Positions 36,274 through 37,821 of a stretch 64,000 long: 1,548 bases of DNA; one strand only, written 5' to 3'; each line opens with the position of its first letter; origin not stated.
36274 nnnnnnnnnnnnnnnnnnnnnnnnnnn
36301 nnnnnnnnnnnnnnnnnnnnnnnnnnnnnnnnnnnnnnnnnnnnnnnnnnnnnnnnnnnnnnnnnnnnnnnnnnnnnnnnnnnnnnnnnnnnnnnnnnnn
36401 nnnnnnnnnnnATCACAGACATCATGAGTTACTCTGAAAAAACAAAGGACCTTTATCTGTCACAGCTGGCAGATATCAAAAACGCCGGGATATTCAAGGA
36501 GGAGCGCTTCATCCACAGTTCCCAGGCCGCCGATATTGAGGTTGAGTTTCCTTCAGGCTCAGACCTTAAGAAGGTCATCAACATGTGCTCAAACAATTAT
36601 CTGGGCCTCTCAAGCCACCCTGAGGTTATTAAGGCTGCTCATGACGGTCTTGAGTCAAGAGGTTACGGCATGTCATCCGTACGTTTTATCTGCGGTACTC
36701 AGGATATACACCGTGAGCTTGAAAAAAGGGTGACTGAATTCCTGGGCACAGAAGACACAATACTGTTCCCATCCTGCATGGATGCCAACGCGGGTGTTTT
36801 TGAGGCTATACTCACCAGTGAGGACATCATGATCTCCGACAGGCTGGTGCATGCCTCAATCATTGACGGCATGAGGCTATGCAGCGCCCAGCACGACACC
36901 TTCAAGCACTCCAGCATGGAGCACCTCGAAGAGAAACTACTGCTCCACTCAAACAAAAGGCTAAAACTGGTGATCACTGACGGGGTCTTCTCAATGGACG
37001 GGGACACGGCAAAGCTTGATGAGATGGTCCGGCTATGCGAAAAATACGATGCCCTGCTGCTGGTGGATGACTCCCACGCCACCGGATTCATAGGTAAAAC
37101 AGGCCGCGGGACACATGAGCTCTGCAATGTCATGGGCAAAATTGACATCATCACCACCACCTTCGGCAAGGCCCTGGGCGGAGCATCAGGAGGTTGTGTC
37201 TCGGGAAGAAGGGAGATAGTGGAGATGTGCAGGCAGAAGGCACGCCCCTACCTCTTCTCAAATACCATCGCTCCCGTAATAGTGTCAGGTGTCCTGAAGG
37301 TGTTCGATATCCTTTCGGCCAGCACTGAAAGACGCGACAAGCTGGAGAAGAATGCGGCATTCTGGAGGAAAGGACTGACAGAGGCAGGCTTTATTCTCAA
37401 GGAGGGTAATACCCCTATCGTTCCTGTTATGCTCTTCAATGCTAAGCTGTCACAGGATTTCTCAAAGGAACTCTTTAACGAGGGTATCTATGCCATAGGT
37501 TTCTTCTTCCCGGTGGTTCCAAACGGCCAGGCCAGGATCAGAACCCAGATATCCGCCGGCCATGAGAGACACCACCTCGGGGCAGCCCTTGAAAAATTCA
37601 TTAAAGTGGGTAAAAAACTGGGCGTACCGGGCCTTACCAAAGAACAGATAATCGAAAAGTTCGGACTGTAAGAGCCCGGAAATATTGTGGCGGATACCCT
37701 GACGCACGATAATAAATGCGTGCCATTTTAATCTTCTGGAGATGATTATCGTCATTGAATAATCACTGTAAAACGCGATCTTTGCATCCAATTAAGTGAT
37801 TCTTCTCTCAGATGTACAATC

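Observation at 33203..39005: Adenylate ligase / carrier protein / Kbl-paralogue triad wedged between tdh and kbl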

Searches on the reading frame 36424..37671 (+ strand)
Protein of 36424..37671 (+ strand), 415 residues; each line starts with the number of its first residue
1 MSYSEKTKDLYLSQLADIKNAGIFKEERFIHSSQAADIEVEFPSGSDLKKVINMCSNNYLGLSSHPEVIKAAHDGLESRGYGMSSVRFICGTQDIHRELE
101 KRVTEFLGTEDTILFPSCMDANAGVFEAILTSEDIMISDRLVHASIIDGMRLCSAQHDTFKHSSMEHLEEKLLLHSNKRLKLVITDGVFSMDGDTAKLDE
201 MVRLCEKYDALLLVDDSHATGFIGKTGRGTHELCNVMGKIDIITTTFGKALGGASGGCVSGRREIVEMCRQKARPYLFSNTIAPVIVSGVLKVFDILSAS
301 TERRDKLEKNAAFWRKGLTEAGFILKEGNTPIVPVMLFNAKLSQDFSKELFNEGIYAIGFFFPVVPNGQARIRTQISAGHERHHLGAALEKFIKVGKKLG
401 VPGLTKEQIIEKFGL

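Call 3: search_protein_families(library=pfam, proteins=[window:36424-37671:+])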
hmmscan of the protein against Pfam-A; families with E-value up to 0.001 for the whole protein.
window:36424-37671:+ (415 aa): 3 families
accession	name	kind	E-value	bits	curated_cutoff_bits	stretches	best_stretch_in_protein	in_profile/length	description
PF00155.27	Aminotran_1_2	-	9.6e-58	196.5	19.7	1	49-391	1-360/361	Aminotransferase class I and II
PF00202.27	Aminotran_3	-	0.00013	21.2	30.5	1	196-295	211-307/403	Aminotransferase class-III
PF00464.25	SHMT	-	0.00016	20.9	27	1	177-282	167-266/399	Serine hydroxymethyltransferase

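Call 4: search_protein_families(library=ncbifam, proteins=[window:36424-37671:+])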
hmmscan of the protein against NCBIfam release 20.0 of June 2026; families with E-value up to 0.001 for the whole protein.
window:36424-37671:+ (415 aa): 20 families
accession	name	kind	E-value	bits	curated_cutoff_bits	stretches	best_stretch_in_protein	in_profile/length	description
NF005394.0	PRK06939.1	equivalog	2.8e-170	566.3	460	1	7-401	5-396/397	glycine C-acetyltransferase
TIGR01822.1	2am3keto_CoA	equivalog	2.9e-170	566.4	493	1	9-401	3-392/393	glycine C-acetyltransferase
TIGR01825.1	gly_Cac_T_rel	subfamily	6.4e-119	397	535.4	1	14-401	4-384/385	BioF/Kbl family PLP-dependent acyltransferase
TIGR00858.1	bioF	equivalog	1.6e-107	359.5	426.45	1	47-391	19-363/365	8-amino-7-oxononanoate synthase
NF047600.1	SerpalmtaseCFB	equivalog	1.3e-92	310.5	640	1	14-401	14-394/395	serine palmitoyltransferase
NF047599.1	SerpalmtaseBetaP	equivalog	6.5e-82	275.3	500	1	49-399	43-393/394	serine palmitoyltransferase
TIGR01821.1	5aminolev_synth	equivalog_domain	1.1e-74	251.7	338.55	1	44-401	40-399/402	5-aminolevulinate synthase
NF047603.1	SerpalmtaseAlphaP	equivalog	3.6e-66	223.5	670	1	49-401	45-398/399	serine palmitoyltransferase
NF005526.0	PRK07179.1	equivalog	7.1e-54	182.9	428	1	50-389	55-389/407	alpha-hydroxyketone-type quorum-sensing autoinducer synthase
NF005697.0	PRK07505.1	subfamily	1e-45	156.1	342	1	46-385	45-388/405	hypothetical protein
NF004608.1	PRK05937.1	equivalog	1.3e-34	119.6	399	1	52-316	5-277/366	8-amino-7-oxononanoate synthase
NF000586.1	PRK00011.1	subfamily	1e-09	37.7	335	1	101-330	69-302/404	serine hydroxymethyltransferase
TIGR03576.1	pyridox_MJ0158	hypoth_equivalog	6.9e-06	25.4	304.45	1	122-327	81-286/346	TIGR03576 family pyridoxal phosphate-dependent enzyme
NF004856.0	PRK06209.1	equivalog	1.2e-05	24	486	1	154-270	173-283/450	glutamate-1-semialdehyde 2,1-aminomutase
NF004609.0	PRK05939.1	equivalog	0.00011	21.2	555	1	97-254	64-218/412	cystathionine gamma-synthase family protein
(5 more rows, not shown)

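Call 6: find_homologous_proteins(query=window:36424-37671:+, max_evalue=1e-30)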
Query window:36424-37671:+ (415 aa): 8000 proteins with E <= 1e-30 among 8000 candidates; the best 120 are listed.
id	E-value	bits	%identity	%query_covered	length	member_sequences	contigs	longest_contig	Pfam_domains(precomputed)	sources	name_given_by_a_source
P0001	2.4e-275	930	100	100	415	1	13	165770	PF00155.28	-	-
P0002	8.6e-275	929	100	100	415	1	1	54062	PF00155.28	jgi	jgi:glycine C-acetyltransferase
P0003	1.1e-274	928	100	100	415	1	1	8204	PF00155.28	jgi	jgi:glycine C-acetyltransferase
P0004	6.3e-270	913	98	100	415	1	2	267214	PF00155.28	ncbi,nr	ncbi:MAG: glycine C-acetyltransferase [Bacteroidales bacterium]|nr:glycine C-acetyltransferase [Bact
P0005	7.4e-266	899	97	100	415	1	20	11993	PF00155.28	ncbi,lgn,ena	-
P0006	1.4e-265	898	97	100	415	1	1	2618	PF00155.28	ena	-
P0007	1.8e-265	898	97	100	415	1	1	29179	PF00155.28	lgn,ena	-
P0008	1.8e-265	898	96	100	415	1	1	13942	PF00155.28,PF00202.28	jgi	-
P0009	2.1e-265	898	96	100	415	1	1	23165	PF00155.28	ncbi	-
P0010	2.7e-265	897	96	100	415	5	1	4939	PF00155.28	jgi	jgi:glycine C-acetyltransferase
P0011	3.3e-265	897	97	100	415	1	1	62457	PF00155.28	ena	-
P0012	3.2e-264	894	95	100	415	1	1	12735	PF00155.28,PF00202.28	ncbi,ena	-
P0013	4.5e-264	893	96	100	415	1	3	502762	PF00155.28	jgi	-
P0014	4.7e-263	890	95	100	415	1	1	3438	PF00155.28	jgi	-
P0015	6.1e-263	890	95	100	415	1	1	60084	PF00155.28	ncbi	-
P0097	5.7e-248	840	89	100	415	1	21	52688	PF00155.28,PF00202.28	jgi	jgi:glycine C-acetyltransferase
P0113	9.9e-247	836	87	100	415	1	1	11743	PF00155.28,PF00202.28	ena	-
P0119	5.6e-246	834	87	100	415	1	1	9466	PF00155.28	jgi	jgi:glycine C-acetyltransferase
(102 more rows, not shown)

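Call 24: search_protein_representatives(protein=window:36424-37671:+)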
Query: 415 residues. Proteins with E-value up to 0.001 (for the whole library): 24832; up to 1e-10: 15046; up to 1e-30: 5183. The best 150 are listed.
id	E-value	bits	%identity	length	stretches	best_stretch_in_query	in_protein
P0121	1.3e-152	524.7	55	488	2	49-401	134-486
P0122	6.3e-144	496.1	80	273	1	1-273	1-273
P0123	1.0e-130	452.6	53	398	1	4-401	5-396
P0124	2.3e-129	448.1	54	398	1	15-401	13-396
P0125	1.0e-126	439.4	51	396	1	13-401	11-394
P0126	7.0e-125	433.4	53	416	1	8-400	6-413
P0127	9.4e-124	429.7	54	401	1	13-401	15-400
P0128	6.4e-122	423.6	52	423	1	8-401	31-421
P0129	1.2e-121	422.7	55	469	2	158-400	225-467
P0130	1.8e-112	392.5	49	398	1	13-401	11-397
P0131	6.5e-110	384.1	50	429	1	18-401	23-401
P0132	3.4e-106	371.8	69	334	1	142-381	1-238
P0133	2.1e-105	369.2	57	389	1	11-317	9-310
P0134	7.5e-103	360.8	69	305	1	136-360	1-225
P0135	2.0e-100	352.8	46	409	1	3-390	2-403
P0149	1.6e-90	320.3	49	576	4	16-131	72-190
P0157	3.5e-86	305.9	44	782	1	18-388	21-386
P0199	4.6e-76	272.6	38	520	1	48-401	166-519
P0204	9.8e-75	268.3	39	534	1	49-400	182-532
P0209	4.7e-74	266.0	37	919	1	16-403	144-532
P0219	1.5e-72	261.1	36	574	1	11-404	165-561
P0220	2.4e-72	260.4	39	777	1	49-403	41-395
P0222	2.8e-72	260.2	38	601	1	48-401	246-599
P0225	4.6e-72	259.5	38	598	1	49-399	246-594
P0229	2.4e-71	257.1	38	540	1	49-401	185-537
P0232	4.5e-71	256.2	37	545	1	51-401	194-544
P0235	6.5e-71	255.7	39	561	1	49-396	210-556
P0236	6.5e-71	255.7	39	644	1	13-401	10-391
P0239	8.2e-71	255.3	39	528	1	52-399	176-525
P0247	2.8e-70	253.6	37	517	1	10-401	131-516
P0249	3.9e-70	253.1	38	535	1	49-402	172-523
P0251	5.4e-70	252.6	39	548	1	45-401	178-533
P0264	3.8e-69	249.9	37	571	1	49-401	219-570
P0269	8.4e-69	248.7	36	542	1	49-401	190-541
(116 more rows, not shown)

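Call 54: predict_structure(alignment_id=A1)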
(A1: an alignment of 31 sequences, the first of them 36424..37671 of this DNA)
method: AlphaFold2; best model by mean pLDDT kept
length: 415 residues; sequences in the alignment: 31
mean_pLDDT: 93.4   pTM: 0.91
mean pLDDT of the five models: 93.4, 93.3, 93.1, 92.6, 92.2
residues with pLDDT >= 90: 345; 70-90: 59; 50-70: 11; < 50: 0
segments of 3 or more residues with pLDDT < 50: none
pLDDT, mean of each block of 10 residues (from residue 1): 86 93 87 94 93 94 93 90 64 87 97 95 96 98 92 95 97 98 97 95 99 97 94 97 94 87 97 90 90 94 96 98 94 96 95 96 90 96 98 98 95 89
secondary structure, 60 per line:
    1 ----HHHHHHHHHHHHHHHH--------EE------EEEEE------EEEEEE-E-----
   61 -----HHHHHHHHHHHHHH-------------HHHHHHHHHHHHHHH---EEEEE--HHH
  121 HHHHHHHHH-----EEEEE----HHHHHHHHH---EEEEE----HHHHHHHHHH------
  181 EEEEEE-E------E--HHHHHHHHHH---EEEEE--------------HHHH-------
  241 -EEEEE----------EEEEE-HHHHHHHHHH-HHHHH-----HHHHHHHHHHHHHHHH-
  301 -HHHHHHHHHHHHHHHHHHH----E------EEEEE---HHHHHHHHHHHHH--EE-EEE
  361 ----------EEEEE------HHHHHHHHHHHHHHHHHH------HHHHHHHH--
elements in order: H5-20 E37-41 E48-53 H66-79 H93-107 E111-115 H118-129 E135-139 H144-152 E156-160 H165-174 E181-186 H198-207 E211-215 H230-233 E242-246 E257-261 H263-272 H274-278 H284-299 H302-320 E332-336 H340-352 E358-360 E371-375 H382-399 H406-413

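Call 60: fold_search(model_id=the predicted structure, library=pdb)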
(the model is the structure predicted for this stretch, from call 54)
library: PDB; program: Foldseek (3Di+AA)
matches with E <= 10: 1977; with E <= 0.001: 1778
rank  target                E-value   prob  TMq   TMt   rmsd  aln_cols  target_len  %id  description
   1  7bxp_A                1.1e-54  1.00  0.93  0.96   1.6       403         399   53  2-amino-3-ketobutyrate CoA ligase from Cupriavidus necator (released 2021-04-21)
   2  1fc4_A                3.0e-52  1.00  0.91  0.94   2.0       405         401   52  2-AMINO-3-KETOBUTYRATE COA LIGASE (released 2001-05-02)
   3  7v58_B                3.3e-52  1.00  0.92  0.95   1.5       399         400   51  Structural insights into the substrate selectivity of acyl-CoA transferase (released 2021-12-29)
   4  7v58_A                3.7e-52  1.00  0.92  0.96   1.6       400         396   51  Structural insights into the substrate selectivity of acyl-CoA transferase (released 2021-12-29)
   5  3tqx_A                5.4e-51  1.00  0.92  0.96   1.4       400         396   52  Structure of the 2-amino-3-ketobutyrate coenzyme A ligase (kbl) from Coxiella burnetii (released 2011-09-21)
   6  7bxq_A                7.2e-51  1.00  0.92  0.96   1.8       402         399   53  2-amino-3-ketobutyrate CoA ligase from Cupriavidus necator L-Threonine binding form (released 2021-04-21)
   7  8s1y_B                1.5e-42  1.00  0.90  0.95   2.1       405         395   37  ThaOS V79A (released 2025-03-05)
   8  7pob_A                2.1e-42  1.00  0.89  0.94   2.2       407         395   37  An Irreversible, Promiscuous and Highly Thermostable Claisen-Condensation Biocatalyst Drives the Synthesis of Substitu (released 2022-09-21)
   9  8s1y_A                8.6e-42  1.00  0.89  0.93   2.2       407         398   37  ThaOS V79A (released 2025-03-05)
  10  7poa_A                1.3e-41  1.00  0.90  0.93   2.1       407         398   37  An Irreversible, Promiscuous and Highly Thermostable Claisen-Condensation Biocatalyst Drives the Synthesis of Substitu (released 2022-09-21)
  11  7poa_B                1.4e-41  1.00  0.90  0.95   1.9       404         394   38  An Irreversible, Promiscuous and Highly Thermostable Claisen-Condensation Biocatalyst Drives the Synthesis of Substitu (released 2022-09-21)
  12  8guh                  1.5e-40  1.00  0.90  0.94   2.2       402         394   32  Serine Palmitoyltransferase from Sphingobacterium multivorum complexed with Tris (released 2023-07-19)
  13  7poc_B                1.9e-40  1.00  0.90  0.95   1.9       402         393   38  An Irreversible, Promiscuous and Highly Thermostable Claisen-Condensation Biocatalyst Drives the Synthesis of Substitu (released 2022-09-21)
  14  3a2b                  1.4e-39  1.00  0.89  0.94   2.1       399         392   32  Crystal Structure of Serine Palmitoyltransferase from Sphingobacterium multivorum with substrate L-serine (released 2009-07-14)
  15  7poc_A                2.8e-39  1.00  0.90  0.95   1.8       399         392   38  An Irreversible, Promiscuous and Highly Thermostable Claisen-Condensation Biocatalyst Drives the Synthesis of Substitu (released 2022-09-21)
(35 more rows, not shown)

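Call 63: find_encoding_contigs(protein=P0113, flank=6000, max_places=6)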
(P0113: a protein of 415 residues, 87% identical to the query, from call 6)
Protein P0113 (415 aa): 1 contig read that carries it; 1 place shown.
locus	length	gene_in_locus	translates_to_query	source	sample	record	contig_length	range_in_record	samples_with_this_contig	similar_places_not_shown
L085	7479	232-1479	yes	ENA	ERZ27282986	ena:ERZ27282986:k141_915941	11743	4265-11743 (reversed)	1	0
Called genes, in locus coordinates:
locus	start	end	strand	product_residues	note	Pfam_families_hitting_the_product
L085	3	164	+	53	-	?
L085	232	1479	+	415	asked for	PF00155:Aminotran_1_2, PF00202:Aminotran_3 (faint)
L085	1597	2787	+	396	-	PF00155:Aminotran_1_2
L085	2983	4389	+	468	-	PF00291:PALP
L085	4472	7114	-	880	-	PF00317:Ribonuc_red_lgN (faint), PF02867:Ribonuc_red_lgC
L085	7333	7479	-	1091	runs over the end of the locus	PF13620:CarboxypepD_reg, PF13715:CarbopepD_reg_2, PF25183:OMP_b-brl_4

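Call 64: find_encoding_contigs(protein=P0119, flank=6000, max_places=6)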
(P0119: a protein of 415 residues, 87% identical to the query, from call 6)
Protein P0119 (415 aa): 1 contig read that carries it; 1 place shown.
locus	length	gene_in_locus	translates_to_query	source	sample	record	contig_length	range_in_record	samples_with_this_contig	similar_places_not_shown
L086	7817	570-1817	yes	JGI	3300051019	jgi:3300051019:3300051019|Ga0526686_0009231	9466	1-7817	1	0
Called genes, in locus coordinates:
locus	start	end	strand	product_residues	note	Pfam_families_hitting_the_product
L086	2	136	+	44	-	?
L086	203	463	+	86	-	PF00550:PP-binding (faint)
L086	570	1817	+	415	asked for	PF00155:Aminotran_1_2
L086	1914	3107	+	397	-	PF00155:Aminotran_1_2, PF00266:Aminotran_5 (weak)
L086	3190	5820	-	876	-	PF00317:Ribonuc_red_lgN (weak), PF02867:Ribonuc_red_lgC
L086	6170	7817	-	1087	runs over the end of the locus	PF13620:CarboxypepD_reg, PF13715:CarbopepD_reg_2, PF25183:OMP_b-brl_4, PF00593:TonB_dep_Rec_b-barrel (weak)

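Call 65: find_encoding_contigs(protein=P0097, flank=6000, max_places=8)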
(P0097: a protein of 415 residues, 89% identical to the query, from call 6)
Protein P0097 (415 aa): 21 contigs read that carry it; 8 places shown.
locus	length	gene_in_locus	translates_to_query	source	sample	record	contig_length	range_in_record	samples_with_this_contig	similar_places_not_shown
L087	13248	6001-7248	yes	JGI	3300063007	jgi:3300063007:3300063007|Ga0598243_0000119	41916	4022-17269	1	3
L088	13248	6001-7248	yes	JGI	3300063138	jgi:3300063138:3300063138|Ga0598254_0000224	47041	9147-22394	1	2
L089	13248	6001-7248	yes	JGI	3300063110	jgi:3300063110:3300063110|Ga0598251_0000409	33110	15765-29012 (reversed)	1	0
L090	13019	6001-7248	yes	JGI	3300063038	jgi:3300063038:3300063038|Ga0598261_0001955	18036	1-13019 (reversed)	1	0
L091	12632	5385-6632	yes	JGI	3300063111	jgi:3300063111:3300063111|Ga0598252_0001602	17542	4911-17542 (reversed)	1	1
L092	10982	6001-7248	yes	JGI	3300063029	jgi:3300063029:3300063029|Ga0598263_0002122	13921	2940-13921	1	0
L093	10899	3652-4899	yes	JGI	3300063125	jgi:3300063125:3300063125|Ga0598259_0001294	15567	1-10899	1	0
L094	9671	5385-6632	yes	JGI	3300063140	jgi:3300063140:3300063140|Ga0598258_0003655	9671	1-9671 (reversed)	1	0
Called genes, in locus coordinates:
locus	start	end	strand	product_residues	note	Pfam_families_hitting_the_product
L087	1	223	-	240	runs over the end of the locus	PF00899:ThiF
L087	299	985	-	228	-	PF01026:TatD_DNase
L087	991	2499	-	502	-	PF00749:tRNA-synt_1c, PF19269:Anticodon_2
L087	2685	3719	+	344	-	PF08240:ADH_N, PF16912:Glu_dehyd_C (weak), PF00107:ADH_zinc_N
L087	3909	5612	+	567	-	PF00501:AMP-binding, PF13193:AMP-binding_C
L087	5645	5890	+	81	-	PF00550:PP-binding (weak)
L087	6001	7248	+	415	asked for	PF00202:Aminotran_3 (faint), PF00155:Aminotran_1_2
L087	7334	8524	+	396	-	PF00202:Aminotran_3 (faint), PF00155:Aminotran_1_2, PF00266:Aminotran_5 (weak)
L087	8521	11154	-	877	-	PF00317:Ribonuc_red_lgN (weak), PF02867:Ribonuc_red_lgC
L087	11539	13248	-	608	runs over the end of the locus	-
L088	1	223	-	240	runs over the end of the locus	PF00899:ThiF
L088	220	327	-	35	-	-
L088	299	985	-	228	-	PF01026:TatD_DNase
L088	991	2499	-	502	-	PF00749:tRNA-synt_1c, PF19269:Anticodon_2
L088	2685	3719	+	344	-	PF08240:ADH_N, PF16912:Glu_dehyd_C (weak), PF00107:ADH_zinc_N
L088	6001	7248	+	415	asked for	PF00202:Aminotran_3 (faint), PF00155:Aminotran_1_2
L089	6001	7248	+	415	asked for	PF00202:Aminotran_3 (faint), PF00155:Aminotran_1_2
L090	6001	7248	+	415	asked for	PF00202:Aminotran_3 (faint), PF00155:Aminotran_1_2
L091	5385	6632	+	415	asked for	PF00202:Aminotran_3 (faint), PF00155:Aminotran_1_2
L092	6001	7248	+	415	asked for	PF00202:Aminotran_3 (faint), PF00155:Aminotran_1_2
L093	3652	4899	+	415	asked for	PF00202:Aminotran_3 (faint), PF00155:Aminotran_1_2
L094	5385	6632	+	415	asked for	PF00202:Aminotran_3 (faint), PF00155:Aminotran_1_2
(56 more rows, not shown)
